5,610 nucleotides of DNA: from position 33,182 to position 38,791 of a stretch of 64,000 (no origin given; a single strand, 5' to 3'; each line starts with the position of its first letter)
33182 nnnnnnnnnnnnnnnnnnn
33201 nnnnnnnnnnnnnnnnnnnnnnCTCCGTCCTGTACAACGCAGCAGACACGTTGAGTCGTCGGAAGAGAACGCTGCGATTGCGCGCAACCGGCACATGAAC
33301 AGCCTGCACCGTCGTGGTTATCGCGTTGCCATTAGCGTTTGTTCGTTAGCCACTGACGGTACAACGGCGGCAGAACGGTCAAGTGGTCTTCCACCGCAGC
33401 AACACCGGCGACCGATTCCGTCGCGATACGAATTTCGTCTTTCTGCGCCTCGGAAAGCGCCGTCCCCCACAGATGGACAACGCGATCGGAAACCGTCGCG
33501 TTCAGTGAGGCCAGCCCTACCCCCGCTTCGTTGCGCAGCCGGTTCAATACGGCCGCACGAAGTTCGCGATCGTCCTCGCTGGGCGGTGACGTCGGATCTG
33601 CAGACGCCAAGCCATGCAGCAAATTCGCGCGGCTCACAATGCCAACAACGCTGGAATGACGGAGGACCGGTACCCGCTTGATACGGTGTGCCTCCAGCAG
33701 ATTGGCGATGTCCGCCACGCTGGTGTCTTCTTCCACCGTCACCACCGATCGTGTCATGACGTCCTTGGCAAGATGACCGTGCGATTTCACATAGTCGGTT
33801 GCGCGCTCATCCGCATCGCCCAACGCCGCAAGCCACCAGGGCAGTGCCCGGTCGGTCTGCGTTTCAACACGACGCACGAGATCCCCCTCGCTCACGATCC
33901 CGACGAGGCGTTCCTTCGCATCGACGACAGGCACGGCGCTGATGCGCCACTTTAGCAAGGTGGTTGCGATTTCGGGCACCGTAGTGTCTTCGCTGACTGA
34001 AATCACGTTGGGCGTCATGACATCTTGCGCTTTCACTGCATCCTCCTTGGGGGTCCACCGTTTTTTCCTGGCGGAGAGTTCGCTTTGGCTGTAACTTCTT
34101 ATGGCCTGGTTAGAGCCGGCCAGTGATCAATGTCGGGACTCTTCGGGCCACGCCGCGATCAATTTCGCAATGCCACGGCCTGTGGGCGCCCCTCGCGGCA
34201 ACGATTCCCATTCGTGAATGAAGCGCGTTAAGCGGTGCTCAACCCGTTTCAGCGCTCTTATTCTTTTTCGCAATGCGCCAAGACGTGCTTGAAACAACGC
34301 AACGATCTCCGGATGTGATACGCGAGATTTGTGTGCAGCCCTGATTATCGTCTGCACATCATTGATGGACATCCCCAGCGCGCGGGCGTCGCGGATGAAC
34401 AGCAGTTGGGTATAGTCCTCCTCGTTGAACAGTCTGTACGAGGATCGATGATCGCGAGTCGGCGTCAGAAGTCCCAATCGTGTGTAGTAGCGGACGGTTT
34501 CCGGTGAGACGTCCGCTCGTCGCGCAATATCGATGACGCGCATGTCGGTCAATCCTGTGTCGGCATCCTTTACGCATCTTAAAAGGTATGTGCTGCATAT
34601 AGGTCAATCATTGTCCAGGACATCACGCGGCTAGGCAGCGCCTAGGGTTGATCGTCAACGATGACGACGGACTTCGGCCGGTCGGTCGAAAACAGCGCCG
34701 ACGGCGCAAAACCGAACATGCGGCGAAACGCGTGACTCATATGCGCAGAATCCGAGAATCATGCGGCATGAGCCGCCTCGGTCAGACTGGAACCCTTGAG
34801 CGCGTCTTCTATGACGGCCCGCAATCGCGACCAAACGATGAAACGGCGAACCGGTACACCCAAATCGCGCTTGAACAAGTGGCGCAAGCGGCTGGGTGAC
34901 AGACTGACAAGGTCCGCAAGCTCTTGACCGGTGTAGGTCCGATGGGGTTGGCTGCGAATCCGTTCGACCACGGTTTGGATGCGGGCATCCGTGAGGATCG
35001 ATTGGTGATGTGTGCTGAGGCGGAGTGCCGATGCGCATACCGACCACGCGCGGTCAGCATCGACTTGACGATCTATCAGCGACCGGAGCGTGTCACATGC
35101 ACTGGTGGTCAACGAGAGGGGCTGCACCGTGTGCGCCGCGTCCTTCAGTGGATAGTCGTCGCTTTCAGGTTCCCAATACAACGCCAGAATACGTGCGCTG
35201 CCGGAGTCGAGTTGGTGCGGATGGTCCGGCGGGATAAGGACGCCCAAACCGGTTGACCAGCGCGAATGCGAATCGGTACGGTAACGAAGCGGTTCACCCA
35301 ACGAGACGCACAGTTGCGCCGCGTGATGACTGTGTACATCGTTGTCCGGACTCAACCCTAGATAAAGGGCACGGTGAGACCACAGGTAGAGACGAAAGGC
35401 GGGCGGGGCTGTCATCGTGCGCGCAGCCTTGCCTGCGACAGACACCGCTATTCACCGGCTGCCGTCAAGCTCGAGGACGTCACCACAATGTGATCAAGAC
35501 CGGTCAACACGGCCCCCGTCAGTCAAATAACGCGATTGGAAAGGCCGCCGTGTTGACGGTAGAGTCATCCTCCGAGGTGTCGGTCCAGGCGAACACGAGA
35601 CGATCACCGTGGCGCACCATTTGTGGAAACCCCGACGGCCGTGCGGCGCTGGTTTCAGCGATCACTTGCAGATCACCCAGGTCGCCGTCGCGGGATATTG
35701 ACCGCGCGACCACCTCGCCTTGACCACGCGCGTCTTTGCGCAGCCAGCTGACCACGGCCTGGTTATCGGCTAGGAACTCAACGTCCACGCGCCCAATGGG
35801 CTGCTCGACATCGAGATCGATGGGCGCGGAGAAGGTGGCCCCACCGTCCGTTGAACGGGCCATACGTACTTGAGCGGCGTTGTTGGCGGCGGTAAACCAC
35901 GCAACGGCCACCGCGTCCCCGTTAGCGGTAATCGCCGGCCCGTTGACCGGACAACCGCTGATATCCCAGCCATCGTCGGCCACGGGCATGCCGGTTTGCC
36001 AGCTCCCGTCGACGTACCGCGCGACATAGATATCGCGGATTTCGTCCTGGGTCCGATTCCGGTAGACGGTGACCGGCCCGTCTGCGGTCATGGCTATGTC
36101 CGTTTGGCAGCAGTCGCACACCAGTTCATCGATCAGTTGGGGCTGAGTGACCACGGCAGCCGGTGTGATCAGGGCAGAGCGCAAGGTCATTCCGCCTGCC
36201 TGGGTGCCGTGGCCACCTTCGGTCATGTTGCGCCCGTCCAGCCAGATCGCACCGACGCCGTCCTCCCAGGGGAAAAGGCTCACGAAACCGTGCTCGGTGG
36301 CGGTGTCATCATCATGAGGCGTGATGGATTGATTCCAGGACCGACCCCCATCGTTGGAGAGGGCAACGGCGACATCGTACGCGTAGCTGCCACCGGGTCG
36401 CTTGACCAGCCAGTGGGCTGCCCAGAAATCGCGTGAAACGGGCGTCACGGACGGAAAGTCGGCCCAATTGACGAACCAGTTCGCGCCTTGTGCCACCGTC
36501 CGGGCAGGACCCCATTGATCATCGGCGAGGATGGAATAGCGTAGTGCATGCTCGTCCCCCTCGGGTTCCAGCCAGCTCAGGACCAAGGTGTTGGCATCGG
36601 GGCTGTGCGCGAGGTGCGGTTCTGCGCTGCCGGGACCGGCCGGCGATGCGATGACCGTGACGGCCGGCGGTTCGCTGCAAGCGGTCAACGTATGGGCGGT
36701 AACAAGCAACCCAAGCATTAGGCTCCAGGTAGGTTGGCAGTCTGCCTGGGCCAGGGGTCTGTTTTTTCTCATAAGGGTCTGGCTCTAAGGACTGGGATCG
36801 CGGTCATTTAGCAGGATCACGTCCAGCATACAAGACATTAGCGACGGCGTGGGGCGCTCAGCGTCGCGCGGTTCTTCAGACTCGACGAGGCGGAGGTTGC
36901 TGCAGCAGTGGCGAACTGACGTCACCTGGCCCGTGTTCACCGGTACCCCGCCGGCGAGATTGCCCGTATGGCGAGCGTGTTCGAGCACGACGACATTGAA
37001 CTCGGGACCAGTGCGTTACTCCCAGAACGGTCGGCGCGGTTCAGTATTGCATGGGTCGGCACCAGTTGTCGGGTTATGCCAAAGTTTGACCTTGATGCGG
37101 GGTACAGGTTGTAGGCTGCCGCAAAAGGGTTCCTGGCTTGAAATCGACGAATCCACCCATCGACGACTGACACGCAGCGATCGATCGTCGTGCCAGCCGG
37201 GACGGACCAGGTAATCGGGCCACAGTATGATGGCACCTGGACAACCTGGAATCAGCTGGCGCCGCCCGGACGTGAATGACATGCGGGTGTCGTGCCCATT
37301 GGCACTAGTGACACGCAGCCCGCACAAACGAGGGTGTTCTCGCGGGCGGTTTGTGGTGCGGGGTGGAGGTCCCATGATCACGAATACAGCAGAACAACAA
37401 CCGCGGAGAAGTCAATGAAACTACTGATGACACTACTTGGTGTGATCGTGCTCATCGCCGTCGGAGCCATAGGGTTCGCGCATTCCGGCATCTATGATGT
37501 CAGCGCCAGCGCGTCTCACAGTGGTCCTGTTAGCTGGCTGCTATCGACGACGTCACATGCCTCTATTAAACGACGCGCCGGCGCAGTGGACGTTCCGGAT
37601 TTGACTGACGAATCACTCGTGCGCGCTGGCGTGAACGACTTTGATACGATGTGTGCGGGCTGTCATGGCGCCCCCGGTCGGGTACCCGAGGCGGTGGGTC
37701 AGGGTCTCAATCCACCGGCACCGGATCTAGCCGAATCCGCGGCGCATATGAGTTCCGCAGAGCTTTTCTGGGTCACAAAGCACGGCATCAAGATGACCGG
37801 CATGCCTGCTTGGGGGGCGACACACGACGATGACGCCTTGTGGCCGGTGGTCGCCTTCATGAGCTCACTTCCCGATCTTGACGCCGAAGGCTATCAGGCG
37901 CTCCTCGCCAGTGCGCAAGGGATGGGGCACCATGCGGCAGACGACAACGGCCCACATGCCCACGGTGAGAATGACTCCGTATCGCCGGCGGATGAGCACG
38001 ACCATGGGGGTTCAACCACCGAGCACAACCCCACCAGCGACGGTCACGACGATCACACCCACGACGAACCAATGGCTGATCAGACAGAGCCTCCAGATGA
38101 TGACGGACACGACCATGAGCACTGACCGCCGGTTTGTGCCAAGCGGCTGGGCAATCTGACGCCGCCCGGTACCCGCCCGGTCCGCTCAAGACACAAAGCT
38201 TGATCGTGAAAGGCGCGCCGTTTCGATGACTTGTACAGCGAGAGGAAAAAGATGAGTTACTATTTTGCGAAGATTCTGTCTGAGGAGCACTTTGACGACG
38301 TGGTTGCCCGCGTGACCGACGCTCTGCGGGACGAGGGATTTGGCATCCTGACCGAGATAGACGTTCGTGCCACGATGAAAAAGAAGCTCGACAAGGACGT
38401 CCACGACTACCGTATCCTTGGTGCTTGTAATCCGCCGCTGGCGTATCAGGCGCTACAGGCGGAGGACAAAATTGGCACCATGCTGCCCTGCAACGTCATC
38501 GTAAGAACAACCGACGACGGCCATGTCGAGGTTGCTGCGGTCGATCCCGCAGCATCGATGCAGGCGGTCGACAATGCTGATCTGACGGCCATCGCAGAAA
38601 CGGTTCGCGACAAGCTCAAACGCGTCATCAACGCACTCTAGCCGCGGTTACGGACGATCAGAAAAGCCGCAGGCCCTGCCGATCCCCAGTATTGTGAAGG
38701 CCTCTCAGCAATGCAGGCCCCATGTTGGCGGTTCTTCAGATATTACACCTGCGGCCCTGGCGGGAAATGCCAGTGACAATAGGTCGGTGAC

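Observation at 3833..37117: Dispersed operator family (GACCTK-N11-CAGGTY inside 19/20-bp-spacer promoters) suggests one MerR regulon linking metal, carbon and envelope genes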

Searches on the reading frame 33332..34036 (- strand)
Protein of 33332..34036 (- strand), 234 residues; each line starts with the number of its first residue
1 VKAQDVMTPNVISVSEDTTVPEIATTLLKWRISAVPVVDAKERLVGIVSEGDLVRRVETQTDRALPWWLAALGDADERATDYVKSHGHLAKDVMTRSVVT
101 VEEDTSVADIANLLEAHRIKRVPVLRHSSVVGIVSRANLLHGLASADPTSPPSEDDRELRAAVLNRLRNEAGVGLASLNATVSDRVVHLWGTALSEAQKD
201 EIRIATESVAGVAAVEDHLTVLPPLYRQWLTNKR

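Call 31: search_protein_families(library=pfam, proteins=[window:33332-34036:-], max_evalue=0.0001)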
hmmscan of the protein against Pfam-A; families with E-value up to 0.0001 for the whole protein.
window:33332-34036:- (234 aa): 2 families
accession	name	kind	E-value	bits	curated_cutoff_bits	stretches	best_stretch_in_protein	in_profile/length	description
PF00571.33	CBS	-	4.4e-30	104.2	24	2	4-57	2-55/57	CBS domain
PF04972.22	BON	-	1.3e-12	48.3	27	1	155-222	1-68/69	BON domain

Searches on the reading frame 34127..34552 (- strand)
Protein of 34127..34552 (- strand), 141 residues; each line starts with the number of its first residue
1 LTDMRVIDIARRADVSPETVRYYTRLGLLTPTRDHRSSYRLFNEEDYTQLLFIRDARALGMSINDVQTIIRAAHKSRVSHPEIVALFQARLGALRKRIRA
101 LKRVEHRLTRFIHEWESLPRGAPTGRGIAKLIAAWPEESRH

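Call 31: search_protein_families(library=pfam, proteins=[window:34127-34552:-], max_evalue=0.0001)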
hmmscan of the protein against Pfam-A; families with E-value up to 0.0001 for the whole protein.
window:34127-34552:- (141 aa): 3 families
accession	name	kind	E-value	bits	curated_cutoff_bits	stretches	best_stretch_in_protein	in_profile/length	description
PF13411.12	MerR_1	-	3.8e-15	56.2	21.6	1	4-72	1-68/69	MerR HTH family regulatory protein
PF09278.17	MerR-DNA-bind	-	2.1e-10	41.5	25.4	1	49-110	3-64/65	MerR, DNA binding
PF00376.29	MerR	-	2.3e-08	34.2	28.2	1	8-42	4-38/38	MerR family regulatory protein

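Call 35: search_protein_families(library=ncbifam, proteins=[window:34127-34552:-], max_evalue=0.001)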
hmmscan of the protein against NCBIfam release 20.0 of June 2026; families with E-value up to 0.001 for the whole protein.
window:34127-34552:- (141 aa): 15 families
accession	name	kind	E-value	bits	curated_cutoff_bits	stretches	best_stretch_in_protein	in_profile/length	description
NF007069.0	PRK09514.1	equivalog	3.3e-18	66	143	1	5-110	3-109/141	Zn(2+)-responsive transcriptional regulator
TIGR02043.1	ZntR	equivalog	8e-18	64.9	167.95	1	5-110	3-109/131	Zn(2+)-responsive transcriptional regulator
TIGR02051.1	MerR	equivalog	6.9e-17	61.9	150.85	1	8-112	4-106/124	mercury resistance transcriptional regulator MerR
TIGR02044.1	CueR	equivalog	1.6e-16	60.5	147.4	1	4-114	1-111/127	Cu(I)-responsive transcriptional regulator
TIGR02047.1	CadR-PbrR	equivalog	2.7e-16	59.7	151.45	1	4-110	1-107/127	Cd(II)/Pb(II)-responsive transcriptional regulator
NF041849.1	trans_regNmlR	equivalog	7.6e-15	55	175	1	4-116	1-113/117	stress response transcriptional regulator NmlR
NF010315.0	PRK13752.1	subfamily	9.1e-11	42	261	1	8-112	12-114/144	mercury resistance transcriptional regulator MerR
TIGR02054.1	MerD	equivalog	4.1e-08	33.7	103.65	1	3-111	3-109/120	mercuric resistance transcriptional repressor MerD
NF047375.1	HeatShock_HspR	equivalog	1.3e-07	31.5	105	1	9-78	9-78/92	heat shock protein transcriptional repressor HspR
NF053782.1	ChlnTransRegdde3219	equivalog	2.2e-07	30.7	450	1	6-106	9-107/278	choline utilization transcriptional activator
TIGR01950.1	SoxR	equivalog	5.3e-07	29.5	116.9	1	4-111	2-109/142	redox-sensitive transcriptional activator SoxR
NF007590.0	PRK10227.1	equivalog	2.3e-06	27.7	244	1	4-72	1-69/135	Cu(I)-responsive transcriptional regulator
NF047377.1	heat_HspR_dupli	exception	2.5e-06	27.1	300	1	10-78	11-80/214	heat shock protein transcriptional repressor HspR, fused homodimer type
NF033783.1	coreg_MerD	equivalog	3.8e-05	24.1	170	1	4-77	4-77/121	mercury resistance co-regulator MerD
NF050798.1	TF_FtsR_Actino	equivalog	0.00097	19.3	150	0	14-53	16-54/223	transcriptional regulator FtsR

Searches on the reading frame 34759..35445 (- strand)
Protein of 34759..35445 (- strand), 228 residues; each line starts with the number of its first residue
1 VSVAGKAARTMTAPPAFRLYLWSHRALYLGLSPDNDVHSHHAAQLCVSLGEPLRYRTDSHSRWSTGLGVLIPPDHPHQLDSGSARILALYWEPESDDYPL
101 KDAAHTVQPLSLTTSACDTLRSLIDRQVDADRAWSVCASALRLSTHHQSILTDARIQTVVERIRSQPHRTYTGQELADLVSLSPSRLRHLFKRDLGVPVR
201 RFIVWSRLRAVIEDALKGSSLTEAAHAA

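Call 31: search_protein_families(library=pfam, proteins=[window:34759-35445:-], max_evalue=0.0001)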
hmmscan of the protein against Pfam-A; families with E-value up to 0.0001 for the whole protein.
window:34759-35445:- (228 aa): 1 family
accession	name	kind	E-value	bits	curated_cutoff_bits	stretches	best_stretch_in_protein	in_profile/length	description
PF12833.13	HTH_18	-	4e-06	27.5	33.6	1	176-227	1-53/80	Helix-turn-helix domain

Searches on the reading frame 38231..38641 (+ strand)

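Call 5: search_protein_families(library=pfam, proteins=[window:38231-38641:+], max_evalue=0.00001)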
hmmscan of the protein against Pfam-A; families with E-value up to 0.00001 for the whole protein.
window:38231-38641:+ (136 aa): 1 family
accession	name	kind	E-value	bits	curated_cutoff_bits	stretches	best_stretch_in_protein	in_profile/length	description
PF03625.19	DUF302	-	2e-26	92.1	23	1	43-106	1-63/63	Domain of unknown function DUF302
